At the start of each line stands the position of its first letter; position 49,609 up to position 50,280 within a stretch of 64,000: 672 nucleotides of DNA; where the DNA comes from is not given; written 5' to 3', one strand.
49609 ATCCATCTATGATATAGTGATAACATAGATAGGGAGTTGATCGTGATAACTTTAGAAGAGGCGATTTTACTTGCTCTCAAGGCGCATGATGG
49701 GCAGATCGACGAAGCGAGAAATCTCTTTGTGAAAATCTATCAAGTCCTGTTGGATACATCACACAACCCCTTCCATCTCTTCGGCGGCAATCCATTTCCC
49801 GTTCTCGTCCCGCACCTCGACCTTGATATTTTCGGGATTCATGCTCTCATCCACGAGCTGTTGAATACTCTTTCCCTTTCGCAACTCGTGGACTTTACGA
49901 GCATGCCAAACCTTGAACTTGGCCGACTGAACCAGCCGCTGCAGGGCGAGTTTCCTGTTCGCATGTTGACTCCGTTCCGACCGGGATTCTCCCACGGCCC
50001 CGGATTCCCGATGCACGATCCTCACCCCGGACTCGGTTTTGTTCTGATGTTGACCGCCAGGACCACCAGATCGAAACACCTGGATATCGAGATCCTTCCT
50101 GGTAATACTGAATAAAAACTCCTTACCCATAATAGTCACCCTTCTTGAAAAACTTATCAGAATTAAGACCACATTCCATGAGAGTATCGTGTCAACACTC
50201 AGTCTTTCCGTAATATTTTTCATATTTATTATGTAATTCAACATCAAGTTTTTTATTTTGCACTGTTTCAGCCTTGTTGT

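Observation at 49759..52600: Operon of translation-factor look-alikes: bL12-like protein, membrane-anchored XseA-like protein and a GGQ release-factor-domain protein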

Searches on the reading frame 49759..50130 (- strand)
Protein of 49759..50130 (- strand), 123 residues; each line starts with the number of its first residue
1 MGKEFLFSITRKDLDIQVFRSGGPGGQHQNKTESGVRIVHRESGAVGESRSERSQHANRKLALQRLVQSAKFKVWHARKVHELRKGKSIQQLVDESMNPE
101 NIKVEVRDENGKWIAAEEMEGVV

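Call 3: search_protein_families(library=pfam, proteins=[window:49759-50130:-], max_evalue=0.1)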
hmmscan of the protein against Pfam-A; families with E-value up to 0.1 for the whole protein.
window:49759-50130:- (123 aa): 1 family
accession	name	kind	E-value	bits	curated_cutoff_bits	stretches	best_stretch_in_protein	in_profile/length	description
PF00472.26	RF-1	-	1.5e-21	76.9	35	1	7-88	5-88/116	RF-1 domain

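Call 10: search_protein_families(library=ncbifam, proteins=[window:49759-50130:-], max_evalue=0.01)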
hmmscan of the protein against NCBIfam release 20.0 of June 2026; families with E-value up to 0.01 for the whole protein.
window:49759-50130:- (123 aa): 5 families
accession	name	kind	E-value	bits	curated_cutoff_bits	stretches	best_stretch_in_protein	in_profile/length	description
TIGR03072.1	release_prfH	equivalog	4.1e-20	72.2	166.65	1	9-87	103-179/200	peptide chain release factor H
TIGR00020.2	prfB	exception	1.4e-19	70.3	370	1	8-69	223-283/353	peptide chain release factor 2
NF001859.2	PRK00591.1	equivalog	1.8e-18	66.8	400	1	7-68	209-270/347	peptide chain release factor 1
TIGR00019.1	prfA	equivalog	2.1e-16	59.8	423.25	1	8-75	218-283/361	peptide chain release factor 1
NF006718.0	PRK09256.1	equivalog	7.2e-09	35.5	100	1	7-39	10-42/140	alternative ribosome rescue aminoacyl-tRNA hydrolase ArfB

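Call 11: search_protein_families(library=phrogs, proteins=[window:49759-50130:-], max_evalue=0.01)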
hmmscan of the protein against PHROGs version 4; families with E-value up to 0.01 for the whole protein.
window:49759-50130:- (123 aa): 4 families
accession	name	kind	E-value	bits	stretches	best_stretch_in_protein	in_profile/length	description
phrog_3122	-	other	3.2e-30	106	1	2-119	20-133/136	RF-1 domain peptide chain release factor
phrog_19918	-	unknown function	5.5e-13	49.9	1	8-67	214-273/355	-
phrog_20323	-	other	1.9e-08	35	1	12-68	5-60/73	RF-1 domain peptide chain release factor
phrog_35727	-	unknown function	7.9e-05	23.5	1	22-67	18-63/162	-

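Call 12: search_protein_families(library=padloc, proteins=[window:49759-50130:-], max_evalue=0.01)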
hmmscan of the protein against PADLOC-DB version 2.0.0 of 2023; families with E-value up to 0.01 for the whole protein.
window:49759-50130:- (123 aa): 0 families

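Call 23: find_homologous_proteins(query=window:49759-50130:-, max_evalue=0.00001)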
Query window:49759-50130:- (123 aa): 1065 proteins with E <= 0.00001 among 1077 candidates; the best 120 are listed.
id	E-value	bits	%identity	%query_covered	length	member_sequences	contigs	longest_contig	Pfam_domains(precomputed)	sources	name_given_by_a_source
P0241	3.5e-73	261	100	100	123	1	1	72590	PF00472.27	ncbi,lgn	-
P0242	1.5e-59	217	83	96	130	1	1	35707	PF00472.27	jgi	jgi:protein subunit release factor B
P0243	1.3e-58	214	86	93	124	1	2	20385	PF00472.27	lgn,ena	-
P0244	1.3e-57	211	79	98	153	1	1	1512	PF00472.27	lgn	-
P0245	3.2e-56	206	80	93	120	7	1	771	PF00472.27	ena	-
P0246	3.0e-50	187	73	93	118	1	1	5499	PF00472.27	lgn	-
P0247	2.4e-49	184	69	97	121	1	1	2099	PF00472.27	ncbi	-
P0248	3.0e-49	184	73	91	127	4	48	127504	PF00472.27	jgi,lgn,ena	jgi:protein subunit release factor B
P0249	5.9e-49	183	69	98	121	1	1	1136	PF00472.27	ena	-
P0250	7.5e-49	183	70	93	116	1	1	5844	PF00472.27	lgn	-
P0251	1.5e-48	182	72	92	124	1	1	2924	PF00472.27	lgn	-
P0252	2.3e-48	181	70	93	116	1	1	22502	PF00472.27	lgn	-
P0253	7.2e-48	179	72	93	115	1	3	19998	PF00472.27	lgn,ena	-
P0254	9.1e-48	179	67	99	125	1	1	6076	PF00472.27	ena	-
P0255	9.6e-48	179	70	95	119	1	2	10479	PF00472.27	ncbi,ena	-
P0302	1.1e-42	163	66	93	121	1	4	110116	PF00472.27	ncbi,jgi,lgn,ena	jgi:protein subunit release factor B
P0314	3.6e-42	161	65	94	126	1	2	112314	PF00472.27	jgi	jgi:protein subunit release factor B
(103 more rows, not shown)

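Call 24: search_dna_similar(query=window:49759-50130:-, collection=plasmids, mode=protein, max_rows=40)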
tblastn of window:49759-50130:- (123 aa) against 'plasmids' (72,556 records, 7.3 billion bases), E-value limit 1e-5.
Records with a match: 247; places in all: 276; records where one place covers at least 80% of the query: 1.
Best place of each record, by identity: <60% 247.
By first word of the organism name: Ralstonia 120; Escherichia 30; Klebsiella 17; Azospirillum 7; Shinella 4; Acinetobacter 4; Sinorhizobium 4; Paracoccus 4; Methylosinus 3; Neisseria 2; and 40 more.
By predicted mobility (MOB-suite, as given by PLSDB): non-mobilizable 114; mobilizable 110; conjugative 23.
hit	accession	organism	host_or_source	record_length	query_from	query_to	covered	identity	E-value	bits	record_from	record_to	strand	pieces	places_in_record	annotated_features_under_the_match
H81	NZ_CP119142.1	Neisseria gonorrhoeae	Homo sapiens,whole organism,synovial ...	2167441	9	88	65%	42.9%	2e-10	64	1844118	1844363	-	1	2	none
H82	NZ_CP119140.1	Neisseria gonorrhoeae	Homo sapiens,whole organism,blood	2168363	9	88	65%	42.9%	2e-10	64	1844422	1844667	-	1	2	none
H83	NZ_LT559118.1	Nonomuraea gerenzanensis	-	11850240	9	107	80%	34.6%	2e-6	52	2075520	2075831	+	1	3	none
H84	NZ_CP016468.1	Latilactobacillus curvatus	cell culture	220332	9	90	67%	40.2%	2e-9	61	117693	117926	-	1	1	prfB: peptide chain release factor 2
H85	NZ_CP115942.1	Ralstonia syzygii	Musa sp.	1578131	9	85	63%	42.9%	3e-9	60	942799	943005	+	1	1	none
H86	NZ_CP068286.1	Ralstonia syzygii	Musa balbisiana cultivar Kepok,banana ...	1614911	9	85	63%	42.9%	3e-9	60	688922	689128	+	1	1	record has no annotation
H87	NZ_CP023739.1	Methylosinus trichosporium OB3b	isolate,soil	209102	8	66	48%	55.9%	3e-13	71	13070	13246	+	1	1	prfH: peptide chain release factor H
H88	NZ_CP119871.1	Methylosinus trichosporium OB3b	Whole Organism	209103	8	66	48%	55.9%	3e-13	71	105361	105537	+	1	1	prfH: peptide chain release factor H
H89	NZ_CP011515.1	Mitsuaria sp. 7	Bacterium from forest soil.,forest soil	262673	7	96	73%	35.6%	1e-8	58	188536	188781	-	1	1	prfB: peptide chain release factor 2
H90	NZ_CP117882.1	Novosphingobium sp. KACC 22771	Single cell,soil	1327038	4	67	52%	50.0%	1e-12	70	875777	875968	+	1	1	none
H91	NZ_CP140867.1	Rhizobium leguminosarum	Trifolium pratense,whole organism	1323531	9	66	47%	55.2%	3e-10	63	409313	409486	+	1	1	record has no annotation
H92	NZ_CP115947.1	Ralstonia solanacearum MolK2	Musa sp.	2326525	9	85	63%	41.6%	6e-9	59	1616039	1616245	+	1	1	record has no annotation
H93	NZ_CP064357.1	Miltoncostaea oceani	pure culture,marine sediment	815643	7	84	63%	40.0%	6e-12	68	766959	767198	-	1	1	PCRF domain-containing protein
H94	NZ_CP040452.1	Halomonas sp. PA16-9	-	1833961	7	73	54%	46.3%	2e-9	61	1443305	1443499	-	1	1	none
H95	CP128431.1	Microbulbifer sp. MKSA007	Smenospongia aurea,bacteria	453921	12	66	45%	56.4%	2e-12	69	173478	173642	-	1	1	prfH: peptide chain release factor H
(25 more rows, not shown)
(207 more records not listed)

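Call 25: find_encoding_contigs(protein=P0242, flank=10000, max_places=3)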
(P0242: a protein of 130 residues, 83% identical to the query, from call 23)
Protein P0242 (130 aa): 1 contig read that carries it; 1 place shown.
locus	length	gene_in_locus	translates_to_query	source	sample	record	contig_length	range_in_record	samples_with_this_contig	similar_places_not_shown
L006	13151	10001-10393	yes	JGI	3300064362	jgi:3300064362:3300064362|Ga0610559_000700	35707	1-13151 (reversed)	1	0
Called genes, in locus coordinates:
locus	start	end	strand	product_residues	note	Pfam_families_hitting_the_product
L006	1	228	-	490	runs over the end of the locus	-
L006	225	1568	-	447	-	PF02534:T4SS-DNA_transf, PF10412:TrwB_AAD_bind (weak), PF12696:TraG-D_C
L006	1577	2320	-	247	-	-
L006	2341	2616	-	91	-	-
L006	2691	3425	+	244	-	-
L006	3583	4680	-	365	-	-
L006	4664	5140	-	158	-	PF01464:SLT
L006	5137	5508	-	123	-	PF01381:HTH_3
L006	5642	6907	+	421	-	PF13426:PAS_9 (faint), PF00989:PAS (faint)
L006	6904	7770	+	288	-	-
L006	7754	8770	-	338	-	-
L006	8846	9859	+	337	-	PF02601:Exonuc_VII_L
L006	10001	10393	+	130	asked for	PF00472:RF-1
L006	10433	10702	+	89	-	-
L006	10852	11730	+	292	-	PF01555:N6_N4_Mtase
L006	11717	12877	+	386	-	-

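Call 29: find_related_loci(query=A1, collection=genome_contigs, flank=10000)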
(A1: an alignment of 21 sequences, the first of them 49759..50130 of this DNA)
Query A1 (123 aa) in genome_contigs; peptide patterns used: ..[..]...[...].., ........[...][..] (x = any residue, [..] = any of these).
600 stretches matched a pattern (row limit reached: there are more); 586 encode a relative of the query (tblastn E <= 1e-3); the best 80 are kept; 80 distinct loci.
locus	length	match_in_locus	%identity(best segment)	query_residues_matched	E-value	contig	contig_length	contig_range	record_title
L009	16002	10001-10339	70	1-113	3e-51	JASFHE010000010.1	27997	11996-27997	MAG: Desulfobacteraceae bacterium isolate D0608M12metaG_Bin_560 D0608M12metaG_FD_scaffold_73_c1, whole genome shotgun se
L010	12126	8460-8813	60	1-119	5e-43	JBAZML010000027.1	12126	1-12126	MAG: Candidatus Shapirobacteria bacterium isolate SO_2017_LW4_41 scaffold_10110_c1_LW137-91_2017, whole genome shotgun s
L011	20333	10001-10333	56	3-113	6e-40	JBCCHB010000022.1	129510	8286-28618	MAG: Chloroflexota bacterium isolate P01_B01_bin.57 k141_713481_length_129510_cov_43.9784, whole genome shotgun sequence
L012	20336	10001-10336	58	3-114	8e-40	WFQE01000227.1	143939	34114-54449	MAG: Rhodobacteraceae bacterium isolate S012_94 k151_333192, whole genome shotgun sequence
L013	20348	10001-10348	59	1-114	8e-40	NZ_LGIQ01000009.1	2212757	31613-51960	Brevibacillus reuszeri strain DSM 9887 super17, whole genome shotgun sequence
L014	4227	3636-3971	51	1-113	9e-36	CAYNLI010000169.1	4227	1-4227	MAG TPA_asm: uncultured Flavobacteriaceae bacterium isolate binchicken_co67_234 genome assembly, contig: NODE_26865_leng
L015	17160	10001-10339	55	3-114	3e-35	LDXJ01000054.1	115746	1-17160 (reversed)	Peptococcaceae bacterium CEB3 CEB3_contig000054, whole genome shotgun sequence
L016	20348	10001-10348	50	2-117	3e-35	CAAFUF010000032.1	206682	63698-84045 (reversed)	MAG TPA_asm: Paenibacillaceae bacterium, isolate HGM11183, WGS project CAAFUF010000000 data, contig: SRS311478_6_k119_65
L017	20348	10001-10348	54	3-120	1e-33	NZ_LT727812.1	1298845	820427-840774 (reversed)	Oceanobacillus sojae strain SK-2, whole genome shotgun sequence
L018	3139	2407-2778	52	1-117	2e-33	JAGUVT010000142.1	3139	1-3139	MAG: Deltaproteobacteria bacterium isolate DeMMO5_3 c_000000006892, whole genome shotgun sequence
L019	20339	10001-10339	52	6-118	1e-31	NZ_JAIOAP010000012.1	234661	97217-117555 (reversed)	Cohnella silvisoli strain NL03-T5 NODE_12_length_234661_cov_24.316914, whole genome shotgun sequence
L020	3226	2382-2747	48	1-121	4e-31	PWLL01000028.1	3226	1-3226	MAG: Candidatus Iainarchaeum archaeon isolate CSSed10_239 CS-Sed10-C118389, whole genome shotgun sequence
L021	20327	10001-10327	45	4-116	3e-29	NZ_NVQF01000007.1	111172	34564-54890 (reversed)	Mycolicibacterium palauense strain CECT 8779 NODE_7, whole genome shotgun sequence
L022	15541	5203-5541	46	1-105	5e-27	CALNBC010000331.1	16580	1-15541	MAG TPA_asm: uncultured Clostridia bacterium isolate SRR1561994_bin.85_CONCOCT_v1.1_MAG genome assembly, contig: ERZ7240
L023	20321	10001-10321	41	6-111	1e-24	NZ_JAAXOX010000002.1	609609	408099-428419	Cellulomonas denverensis strain ATCC BAA-788 W8039_2, whole genome shotgun sequence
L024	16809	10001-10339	42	3-114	2e-24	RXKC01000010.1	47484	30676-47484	MAG: Candidatus Saccharibacteria bacterium isolate AWTP1-31 sample_9_scaffold_69, whole genome shotgun sequence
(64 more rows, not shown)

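Call 32: search_dna_similar(query=window:49759-50130:-, collection=phages, mode=protein, max_rows=40)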
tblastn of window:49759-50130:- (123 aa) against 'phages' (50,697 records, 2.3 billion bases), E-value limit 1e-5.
Records with a match: 250; places in all: 250; records where one place covers at least 80% of the query: 209.
Best place of each record, by identity: <60% 250.
By first word of the organism name: Mycobacterium 206; Bacteriophage 17; Listeria 8; Staphylococcus 4; Salmonella 4; Acinetobacter 4; Tunturiibacter 2; Enterococcus 2; Mycolicibacterium 1; Pseudomonas 1; and 1 more.
By host as written in the record: Mycobacterium smegmatis mc2 155 158; - 25; Mycobacterium smegmatis mc#155 23; Listeria monocytogenes 8; Mycobacterium sp. 6; Mycobacterium smegmatis mc2155 4; Staphylococcus aureus 4; Mycobacterium smegmatius mc2 155 3; and 14 more.
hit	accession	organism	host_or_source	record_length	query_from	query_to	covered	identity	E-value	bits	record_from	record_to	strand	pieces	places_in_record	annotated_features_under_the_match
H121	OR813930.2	Mycobacterium phage WXIN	Mycolicibacterium septicum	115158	3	121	97%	51.2%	2e-27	110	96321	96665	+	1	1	peptide chain release factor 1 | hypothetical protein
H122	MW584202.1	Mycobacterium phage prophiGD54-2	Mycobacterium abscessus GD54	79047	1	114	93%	49.1%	4e-25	103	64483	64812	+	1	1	125: RF-1 peptide chain release factor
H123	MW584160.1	Mycobacterium phage prophi86-1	Mycobacterium abscessus GD86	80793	1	114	93%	48.3%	9e-25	102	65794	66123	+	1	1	136: RF-1 peptide chain release factor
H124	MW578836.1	Mycobacterium phage Nanosmite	Mycobacterium smegmatis mc2 155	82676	1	116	94%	46.6%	1e-27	111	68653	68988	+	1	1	140: RF-1 peptide chain release factor | 141: hypothetical protein | 139: hypothetical protein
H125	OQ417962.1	Mycobacterium phage prophiT49-2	Mycobacterium abscessus T49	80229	1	114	93%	46.6%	3e-24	101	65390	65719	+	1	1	135: RF-1 peptide chain release factor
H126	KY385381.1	Mycobacterium phage EniyanLRS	Mycolicibacterium smegmatis MC2 155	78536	1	117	95%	45.3%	3e-26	107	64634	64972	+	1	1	129: RF-1 peptide chain release factor | 130: hypothetical protein | 128: RNA binding protein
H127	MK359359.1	Mycobacterium phage Colt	Mycobacterium smegmatis mc2 155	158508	1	120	98%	43.3%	3e-22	96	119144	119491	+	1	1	201: RF-1 peptide chain release factor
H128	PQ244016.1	Mycobacterium phage Blubba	Mycobacterium smegmatis mc2 155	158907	1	120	98%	43.3%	3e-22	96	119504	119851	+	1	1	199: RF-1 peptide chain release factor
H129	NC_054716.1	Mycobacterium phage Cane17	Mycobacterium smegmatis mc2 155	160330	1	120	98%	43.3%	3e-22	96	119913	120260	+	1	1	201: RF-1 domain peptide chain release factor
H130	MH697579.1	Mycobacterium phage Cane17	Mycobacterium smegmatis mc2 155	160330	1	120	98%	43.3%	3e-22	96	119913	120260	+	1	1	201: RF-1 peptide chain release factor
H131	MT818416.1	Mycobacterium phage BackyardAgain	Mycobacterium smegmatis mc#155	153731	1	120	98%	43.3%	4e-22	96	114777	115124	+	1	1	206: RF-1 peptide chain release factor | 205: hypothetical protein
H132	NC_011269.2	Mycobacterium phage ScottMcG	-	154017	1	120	98%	43.3%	4e-22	96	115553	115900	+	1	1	204: RF-1 domain peptide chain release factor | 203: hypothetical protein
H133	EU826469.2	Mycobacterium phage ScottMcG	Mycobacterium sp.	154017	1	120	98%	43.3%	4e-22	96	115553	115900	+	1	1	204: RF-1 peptide chain release factor | 203: hypothetical protein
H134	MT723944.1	Mycobacterium phage ChaylaJr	Mycobacterium smegmatis mc#155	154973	1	120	98%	43.3%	4e-22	96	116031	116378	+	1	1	208: RF-1 peptide chain release factor | 207: hypothetical protein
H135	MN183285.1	Mycobacterium phage YoungMoneyMata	Mycobacterium smegmatis mc2 155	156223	1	120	98%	43.3%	4e-22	96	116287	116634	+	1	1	209: RF-1 peptide chain release factor | 208: hypothetical protein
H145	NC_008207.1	Mycobacterium phage Catera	Mycobacterium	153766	3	120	96%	42.4%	7e-20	89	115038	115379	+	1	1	RF-1 domain peptide chain release factor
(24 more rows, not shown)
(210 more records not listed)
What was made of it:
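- The RF-1-like family is mostly phage-encoded (call 32), which fits counter-defence better than defence.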

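Call 63: predict_structure(alignment_id=A1)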
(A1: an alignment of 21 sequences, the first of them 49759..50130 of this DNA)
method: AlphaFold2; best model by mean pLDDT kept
length: 123 residues; sequences in the alignment: 21
mean_pLDDT: 85.7   pTM: 0.63
mean pLDDT of the five models: 85.7, 83.6, 83.1, 83.1, 82.3
residues with pLDDT >= 90: 60; 70-90: 48; 50-70: 12; < 50: 3
segments of 3 or more residues with pLDDT < 50: none
pLDDT, mean of each block of 10 residues (from residue 1): 78 93 60 89 96 92 97 93 86 87 88 80 46
secondary structure, 60 per line:
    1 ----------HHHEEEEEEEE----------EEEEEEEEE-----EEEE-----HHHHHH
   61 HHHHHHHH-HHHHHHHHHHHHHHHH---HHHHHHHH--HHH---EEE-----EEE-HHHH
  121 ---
elements in order: E14-21 E32-40 E46-49 H55-68 H70-85 H89-96 E105-107 E113-115 H117-120

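Call 67: fold_search(model_id=the predicted structure, library=pdb)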
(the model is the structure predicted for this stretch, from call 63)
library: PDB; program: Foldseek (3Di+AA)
matches with E <= 10: 446; with E <= 0.001: 36
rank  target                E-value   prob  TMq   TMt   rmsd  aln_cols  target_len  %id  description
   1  5h5u_4                1.5e-05  1.00  0.42  0.17   9.5       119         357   27  Mechanistic insights into the alternative translation termination by ArfA and RF2 (released 2017-01-25)
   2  8fzd_w                3.9e-05  1.00  0.39  0.17   7.1       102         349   35  Cryo-EM structure of an E. coli non-rotated ribosome termination complex bound with apoRF3, RF1, P- and E-site tRNAPhe (released 2024-07-17)
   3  8p16_6                4.2e-05  1.00  0.43  0.17   6.3        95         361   33  E167K RF2 on E. coli 70S release complex with UGG (Structure I) (released 2024-05-22)
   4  5mgp_z                4.2e-05  1.00  0.42  0.18   8.7       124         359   27  Structural basis for ArfA-RF2 mediated translation termination on stop-codon lacking mRNAs (released 2016-12-14)
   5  4v5e_AY               6.1e-05  1.00  0.46  0.19   7.0       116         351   29  Insights into translational termination from the structure of RF2 bound to the ribosome (released 2014-07-09)
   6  7nqh_BL               6.5e-05  1.00  0.44  0.24   6.5        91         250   40  55S mammalian mitochondrial ribosome with mtRF1a and P-site tRNAMet (released 2021-05-05)
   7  9mtr_1w               7.0e-05  1.00  0.45  0.25   5.7        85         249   34  Crystal structure of the wild-type Thermus thermophilus 70S ribosome in complex with mRNA, A-site GGS-mutant Release  (released 2025-06-18)
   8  9d7r_1w               7.4e-05  1.00  0.45  0.25   5.7        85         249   35  Crystal structure of the wild-type Thermus thermophilus 70S ribosome in complex with Fva1 antimicrobial peptide, mRNA (released 2024-11-13)
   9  1ml5_Z                9.0e-05  1.00  0.38  0.14   4.2        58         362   46  Structure of the E. coli ribosomal termination complex with release factor 2 (released 2003-01-14)
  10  8oir_Aa               9.0e-05  1.00  0.44  0.17   9.3       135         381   25  55S human mitochondrial ribosome with mtRF1 and P-site tRNA (released 2023-06-14)
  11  5czp_QY               1.0e-04  1.00  0.44  0.17   9.5       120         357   27  70S termination complex containing E. coli RF2 (released 2016-10-12)
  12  5dfe_QY               1.1e-04  1.00  0.42  0.16   7.7        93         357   33  70S termination complex containing E. coli RF2 (released 2016-10-12)
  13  9d7r_2w               1.2e-04  1.00  0.45  0.24   5.7        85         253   35  Crystal structure of the wild-type Thermus thermophilus 70S ribosome in complex with Fva1 antimicrobial peptide, mRNA (released 2024-11-13)
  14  5j4d_JA               1.3e-04  1.00  0.45  0.23   5.9        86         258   38  E. coli release factor 1 bound to the 70S ribosome in response to a pseudouridylated stop codon (released 2016-05-18)
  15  7m5d_A                1.4e-04  1.00  0.43  0.17   6.0        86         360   38  Cryo-EM structure of a non-rotated E.coli 70S ribosome in complex with RF3-GTP, RF1 and P-tRNA (state I) (released 2022-10-19)
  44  2rsm_MODEL_1_A        5.5e-03  1.00  0.37  0.39   5.6        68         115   35  Solution structure and siRNA-mediated knockdown analysis of the mitochondrial disease-related protein C12orf65 (released 2012-08-08)
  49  7a5h_C                1.2e-02  0.97  0.34  0.37  13.2       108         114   30  Structure of the split human mitoribosomal large subunit with rescue factors mtRF-R and MTRES1 (released 2020-12-23)
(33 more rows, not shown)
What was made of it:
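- Closest known: ArfB. Same: The fold matches C12orf65 2rsm and mtRF-R 7a5h (call 67).
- Closest known: PrfH-RtcB ribosome rescue and repair module. Same: PrfH is the best NCBIfam hit (72 bits, call 10), and PrfH structures are among the fold matches (call 67).
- Checked: The AF2 model of the 123-aa protein matches RF1/RF2 domain 3, PrfH and C12orf65 (calls 63, 67).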

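Call 77: find_encoding_contigs(protein=P0248, flank=6000, max_places=5)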
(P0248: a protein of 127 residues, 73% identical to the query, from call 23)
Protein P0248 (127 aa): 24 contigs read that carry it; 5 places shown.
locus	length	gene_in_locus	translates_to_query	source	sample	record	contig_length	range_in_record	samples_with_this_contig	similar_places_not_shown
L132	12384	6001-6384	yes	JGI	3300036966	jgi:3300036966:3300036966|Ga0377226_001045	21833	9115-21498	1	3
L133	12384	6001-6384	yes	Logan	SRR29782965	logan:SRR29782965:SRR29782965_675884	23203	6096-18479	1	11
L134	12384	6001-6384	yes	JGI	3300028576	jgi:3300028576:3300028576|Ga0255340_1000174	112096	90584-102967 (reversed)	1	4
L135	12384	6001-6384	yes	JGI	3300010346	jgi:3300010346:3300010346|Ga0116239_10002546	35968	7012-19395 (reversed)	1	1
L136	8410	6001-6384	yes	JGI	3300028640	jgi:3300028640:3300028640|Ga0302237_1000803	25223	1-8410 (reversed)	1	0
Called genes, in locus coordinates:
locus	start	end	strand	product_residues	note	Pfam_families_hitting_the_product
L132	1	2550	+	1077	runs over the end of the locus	PF04313:HSDR_N, PF00270:DEAD (weak), PF04851:ResIII, PF18766:SWI2_SNF2, PF22679:T1R_D3-like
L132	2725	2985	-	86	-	PF04343:DUF488, PF22751:DUF488-N3a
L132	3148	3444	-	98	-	PF00216:Bac_DNA_binding, PF18291:HU-HIG (weak)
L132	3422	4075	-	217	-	PF00239:Resolvase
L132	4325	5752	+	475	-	PF00270:DEAD, PF04851:ResIII, PF00271:Helicase_C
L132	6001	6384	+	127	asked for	PF00472:RF-1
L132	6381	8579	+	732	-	PF23139:OB_YrrC, PF14490:HHH_RecD2, PF13086:AAA_11 (weak), PF13245:AAA_19, PF13604:AAA_30, PF01443:Viral_helicase1 (weak), PF18335:SH3_13, PF13538:UvrD_C_2, +3 more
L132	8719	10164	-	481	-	PF00580:UvrD-helicase, PF13245:AAA_19, PF13604:AAA_30 (faint), PF01443:Viral_helicase1 (faint), PF13361:UvrD_C (faint)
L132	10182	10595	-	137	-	-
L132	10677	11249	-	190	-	PF07799:DUF1643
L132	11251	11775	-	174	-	-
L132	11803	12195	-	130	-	-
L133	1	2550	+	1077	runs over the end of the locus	PF04313:HSDR_N, PF00270:DEAD (weak), PF04851:ResIII, PF18766:SWI2_SNF2, PF22679:T1R_D3-like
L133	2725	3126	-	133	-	PF04343:DUF488, PF22751:DUF488-N3a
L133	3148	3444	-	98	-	PF00216:Bac_DNA_binding, PF18291:HU-HIG (weak)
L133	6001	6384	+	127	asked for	PF00472:RF-1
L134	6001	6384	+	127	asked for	PF00472:RF-1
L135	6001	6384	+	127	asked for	PF00472:RF-1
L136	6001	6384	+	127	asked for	PF00472:RF-1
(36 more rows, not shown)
